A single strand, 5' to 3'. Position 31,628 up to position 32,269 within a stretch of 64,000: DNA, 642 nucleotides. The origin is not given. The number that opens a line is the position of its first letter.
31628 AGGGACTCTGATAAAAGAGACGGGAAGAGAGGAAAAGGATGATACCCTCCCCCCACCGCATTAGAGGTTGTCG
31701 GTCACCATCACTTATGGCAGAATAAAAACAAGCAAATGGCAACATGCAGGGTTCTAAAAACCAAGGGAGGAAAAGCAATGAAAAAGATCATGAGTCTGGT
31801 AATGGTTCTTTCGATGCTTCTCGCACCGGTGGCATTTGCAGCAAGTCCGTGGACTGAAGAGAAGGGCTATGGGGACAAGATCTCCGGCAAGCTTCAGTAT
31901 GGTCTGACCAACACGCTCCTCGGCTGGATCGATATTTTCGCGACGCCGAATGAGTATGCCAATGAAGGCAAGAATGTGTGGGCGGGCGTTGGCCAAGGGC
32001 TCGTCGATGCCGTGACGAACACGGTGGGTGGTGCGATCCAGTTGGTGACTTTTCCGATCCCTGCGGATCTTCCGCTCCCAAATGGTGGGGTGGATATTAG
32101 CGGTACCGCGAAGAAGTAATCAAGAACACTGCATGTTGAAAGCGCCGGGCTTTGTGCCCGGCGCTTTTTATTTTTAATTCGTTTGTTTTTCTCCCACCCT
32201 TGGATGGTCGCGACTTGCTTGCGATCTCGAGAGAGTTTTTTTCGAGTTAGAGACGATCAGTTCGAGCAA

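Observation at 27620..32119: Three paralogous small secreted proteins scattered among housekeeping genes within 4.5 kb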

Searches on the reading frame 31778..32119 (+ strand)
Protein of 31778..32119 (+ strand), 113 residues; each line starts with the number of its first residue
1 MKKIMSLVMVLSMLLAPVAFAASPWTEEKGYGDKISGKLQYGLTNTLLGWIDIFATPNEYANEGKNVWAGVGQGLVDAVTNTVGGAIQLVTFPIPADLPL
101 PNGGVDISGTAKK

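Call 3: search_protein_families(library=ncbifam, proteins=[window:31778-32119:+], max_evalue=1)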
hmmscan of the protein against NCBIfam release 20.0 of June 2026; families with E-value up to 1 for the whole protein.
window:31778-32119:+ (113 aa): 4 families
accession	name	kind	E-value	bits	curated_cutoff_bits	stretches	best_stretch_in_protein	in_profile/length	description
TIGR04073.1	exo_TIGR04073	subfamily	2.5e-07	30.7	50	1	36-96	3-66/75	exosortase system-associated protein, TIGR04073 family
NF040942.2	hypo_ExtJ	equivalog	0.0044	17.4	52.5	1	1-37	1-35/77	selenite/tellurite reduction operon protein ExtJ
TIGR04207.1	halo_sig_pep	domain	0.058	13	24.6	1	6-24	8-26/30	surface glycoprotein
NF033636.1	acid_shock_Asr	equivalog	0.064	14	50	1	1-23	1-23/119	acid resistance repetitive basic protein Asr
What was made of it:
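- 31778..32119 (+): Gene C (113 aa): C-type TIGR04073-family protein. Signal peptide aa 1-21 (31778-31840). TIGR04073 at 30.7 bits, E 2.5e-7 (call 3).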

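Call 4: search_protein_families(library=pfam, proteins=[window:31778-32119:+], max_evalue=1)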
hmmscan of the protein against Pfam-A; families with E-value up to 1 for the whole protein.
window:31778-32119:+ (113 aa): 1 family
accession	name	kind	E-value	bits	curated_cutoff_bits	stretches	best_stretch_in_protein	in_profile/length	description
PF04956.18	TrbC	-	0.035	14.8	27.9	0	47-88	16-57/98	TrbC/VIRB2 pilin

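Call 14: find_homologous_proteins(query=window:31778-32116:+, max_evalue=0.001)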
Query window:31778-32116:+ (113 aa): 253 proteins with E <= 0.001 among 259 candidates; the best 120 are listed.
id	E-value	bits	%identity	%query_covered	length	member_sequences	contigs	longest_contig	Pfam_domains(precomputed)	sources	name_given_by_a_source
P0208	3.4e-68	245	100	100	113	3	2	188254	-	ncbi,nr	ncbi:MAG: hypothetical protein PHG20_09280 [Geobacteraceae bacterium]|nr:hypothetical protein [Geoba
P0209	1.3e-60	220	88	100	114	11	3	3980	-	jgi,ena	-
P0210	4.6e-58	212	83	100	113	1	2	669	-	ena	-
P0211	6.8e-58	211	84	100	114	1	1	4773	-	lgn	-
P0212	1.5e-57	210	83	100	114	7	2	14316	-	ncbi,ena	-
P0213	1.6e-54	201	80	100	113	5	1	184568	-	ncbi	-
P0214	1.4e-52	194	77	98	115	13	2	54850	-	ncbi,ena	ncbi:MAG: exosortase system-associated protein, TIGR04073 family [Candidatus Omnitrophota bacterium]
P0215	1.6e-52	194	78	96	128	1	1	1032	-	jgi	jgi:hypothetical protein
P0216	8.3e-52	192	78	96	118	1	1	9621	-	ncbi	-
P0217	1.4e-51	191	76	96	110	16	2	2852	-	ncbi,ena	-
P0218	4.6e-51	189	76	96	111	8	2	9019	-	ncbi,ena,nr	ncbi:MAG TPA: hypothetical protein PKV84_06775 [Candidatus Omnitrophota bacterium]|nr:hypothetical p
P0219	4.8e-51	189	79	93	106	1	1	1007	-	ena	-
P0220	6.8e-51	189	74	100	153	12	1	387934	-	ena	-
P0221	2.2e-50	187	80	93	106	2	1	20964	-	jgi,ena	-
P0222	3.8e-50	187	75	100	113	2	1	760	-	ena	-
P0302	5.2e-42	160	70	100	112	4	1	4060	-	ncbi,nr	ncbi:MAG: exosortase system-associated protein, TIGR04073 family [Candidatus Omnitrophica bacterium]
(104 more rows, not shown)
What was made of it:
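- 31778..32119 (+): Orthologues are named TIGR04073 by NCBI (call 14).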

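Call 71: search_solved_structures(query=A4, max_evalue=10, show_alignments=2)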
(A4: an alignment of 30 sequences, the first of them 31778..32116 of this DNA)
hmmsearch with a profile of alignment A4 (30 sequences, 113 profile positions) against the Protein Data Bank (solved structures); distinct sequences matched with E-value up to 10: 3.
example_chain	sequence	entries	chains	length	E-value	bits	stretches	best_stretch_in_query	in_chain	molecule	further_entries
6z3s_D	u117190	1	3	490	0.69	12.9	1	40-80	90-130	Cystathionine beta-synthase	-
6xwl_F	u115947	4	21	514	0.75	12.8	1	40-80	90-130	Cystathionine beta-synthase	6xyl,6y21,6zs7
1wnb_A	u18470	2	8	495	1.4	11.9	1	19-45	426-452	Putative betaine aldehyde dehydrogenase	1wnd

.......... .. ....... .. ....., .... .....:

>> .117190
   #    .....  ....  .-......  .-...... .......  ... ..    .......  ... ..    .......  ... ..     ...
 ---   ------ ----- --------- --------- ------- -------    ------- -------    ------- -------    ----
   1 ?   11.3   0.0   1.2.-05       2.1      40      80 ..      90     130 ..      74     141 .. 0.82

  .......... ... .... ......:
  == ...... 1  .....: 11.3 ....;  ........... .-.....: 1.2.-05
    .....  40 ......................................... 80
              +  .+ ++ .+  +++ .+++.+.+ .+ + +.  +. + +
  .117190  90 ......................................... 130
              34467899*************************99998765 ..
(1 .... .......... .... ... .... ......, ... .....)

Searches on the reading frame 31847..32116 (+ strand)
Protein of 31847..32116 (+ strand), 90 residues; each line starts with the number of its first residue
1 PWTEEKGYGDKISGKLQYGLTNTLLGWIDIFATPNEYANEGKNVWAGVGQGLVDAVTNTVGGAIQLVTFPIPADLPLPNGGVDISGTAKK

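Call 94: search_solved_structures(query=A9, max_evalue=10, show_alignments=1)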
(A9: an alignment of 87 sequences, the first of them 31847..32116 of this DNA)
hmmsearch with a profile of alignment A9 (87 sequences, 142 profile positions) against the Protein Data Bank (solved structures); distinct sequences matched with E-value up to 10: 3.
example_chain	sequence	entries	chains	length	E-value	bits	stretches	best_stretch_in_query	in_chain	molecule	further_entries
9yqp_B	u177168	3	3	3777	0.00013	24.3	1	51-96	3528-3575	Intermembrane lipid transfer protein VPS13C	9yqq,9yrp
9yg5_B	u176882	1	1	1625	0.0017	20.8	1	51-96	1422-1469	Intermembrane lipid transfer protein VPS13A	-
7zc2_A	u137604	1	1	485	0.85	12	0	14-80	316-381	Amino acid/peptide transporter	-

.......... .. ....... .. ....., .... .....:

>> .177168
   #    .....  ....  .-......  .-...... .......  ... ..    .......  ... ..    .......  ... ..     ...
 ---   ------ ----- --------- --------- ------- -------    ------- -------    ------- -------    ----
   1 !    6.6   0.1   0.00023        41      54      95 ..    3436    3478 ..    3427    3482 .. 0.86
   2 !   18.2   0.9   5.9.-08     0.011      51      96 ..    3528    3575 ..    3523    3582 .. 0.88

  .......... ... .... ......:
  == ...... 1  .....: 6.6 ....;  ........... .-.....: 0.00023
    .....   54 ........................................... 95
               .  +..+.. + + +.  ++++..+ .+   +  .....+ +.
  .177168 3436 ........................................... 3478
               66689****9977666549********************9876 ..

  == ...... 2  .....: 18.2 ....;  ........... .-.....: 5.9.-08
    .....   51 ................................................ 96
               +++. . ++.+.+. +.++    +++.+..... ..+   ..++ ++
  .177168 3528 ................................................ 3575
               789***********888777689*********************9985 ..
